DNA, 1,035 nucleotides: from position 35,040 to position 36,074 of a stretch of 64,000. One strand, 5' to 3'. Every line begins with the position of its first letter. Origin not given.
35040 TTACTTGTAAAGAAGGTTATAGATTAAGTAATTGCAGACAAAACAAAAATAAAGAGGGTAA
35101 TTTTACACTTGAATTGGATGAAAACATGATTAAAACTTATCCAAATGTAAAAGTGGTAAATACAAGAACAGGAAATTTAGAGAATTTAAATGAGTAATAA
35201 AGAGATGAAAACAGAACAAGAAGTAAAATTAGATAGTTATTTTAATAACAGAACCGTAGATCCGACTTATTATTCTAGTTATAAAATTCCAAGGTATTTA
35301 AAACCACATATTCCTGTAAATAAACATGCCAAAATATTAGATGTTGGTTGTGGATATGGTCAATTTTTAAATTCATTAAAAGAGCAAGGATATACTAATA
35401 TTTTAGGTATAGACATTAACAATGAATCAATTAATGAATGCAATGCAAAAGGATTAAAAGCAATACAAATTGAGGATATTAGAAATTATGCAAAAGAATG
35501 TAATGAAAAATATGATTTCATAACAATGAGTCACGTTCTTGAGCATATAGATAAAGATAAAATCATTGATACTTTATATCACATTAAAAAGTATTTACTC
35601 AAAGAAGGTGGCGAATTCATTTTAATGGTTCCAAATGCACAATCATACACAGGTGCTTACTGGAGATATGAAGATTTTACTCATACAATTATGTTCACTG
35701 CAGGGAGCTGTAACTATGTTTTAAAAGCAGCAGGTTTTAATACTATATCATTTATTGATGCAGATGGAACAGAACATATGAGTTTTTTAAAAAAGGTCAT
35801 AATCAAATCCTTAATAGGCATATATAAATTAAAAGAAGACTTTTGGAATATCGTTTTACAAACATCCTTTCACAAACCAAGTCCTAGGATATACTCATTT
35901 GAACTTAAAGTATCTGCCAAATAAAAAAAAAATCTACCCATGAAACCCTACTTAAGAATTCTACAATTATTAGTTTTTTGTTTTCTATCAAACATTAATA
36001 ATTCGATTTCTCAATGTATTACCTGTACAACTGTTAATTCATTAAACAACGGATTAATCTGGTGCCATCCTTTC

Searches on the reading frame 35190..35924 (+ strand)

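Call 74: search_protein_families(library=pfam, proteins=[window:35190-35924:+], max_evalue=0.001)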
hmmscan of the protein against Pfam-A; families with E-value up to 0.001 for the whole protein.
window:35190-35924:+ (244 aa): 14 families
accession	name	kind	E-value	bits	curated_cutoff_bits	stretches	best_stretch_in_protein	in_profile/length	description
PF13489.12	Methyltransf_23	-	5.2e-23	82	27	1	44-186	21-162/164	Methyltransferase domain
PF08242.18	Methyltransf_12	-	1.4e-12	48.6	30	1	50-141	1-96/98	Methyltransferase domain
PF13649.12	Methyltransf_25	-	2.2e-12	47.9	27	1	49-140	1-97/97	Methyltransferase domain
PF08241.18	Methyltransf_11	-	1.1e-11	45.6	21.2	1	50-144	1-94/95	Methyltransferase domain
PF07021.18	MetW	-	1.8e-11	44.5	21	1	43-134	11-103/193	Methionine biosynthesis protein MetW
PF13847.12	Methyltransf_31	-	4e-10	40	27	1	44-149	2-113/145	Methyltransferase domain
PF03848.20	TehB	-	1.5e-07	31.5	20.4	1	42-145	27-133/193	Tellurite resistance protein TehB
PF05175.20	MTS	-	3.5e-07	30.4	23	1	37-154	23-147/170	Methyltransferase small domain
PF02353.26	CMAS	-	3.6e-07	30.2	27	1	43-149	60-168/273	Mycolic acid cyclopropane synthetase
PF08003.17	Methyltransf_9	-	7.8e-07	28.8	23.8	1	23-145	94-217/315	Protein of unknown function (DUF1698)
PF03291.22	mRNA_G-N7_MeTrfase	-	2e-06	27.6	26.6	1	33-88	49-104/315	mRNA (guanine-N(7))-methyltransferase domain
PF01728.25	FtsJ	-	1.1e-05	25.9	24.1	1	43-149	19-141/181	FtsJ-like methyltransferase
PF02390.23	Methyltransf_4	-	5.1e-05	23.3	24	1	48-110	4-63/173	Putative methyltransferase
PF01209.24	Ubie_methyltran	-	0.00012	21.9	20.1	1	43-173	45-179/233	ubiE/COQ5 methyltransferase family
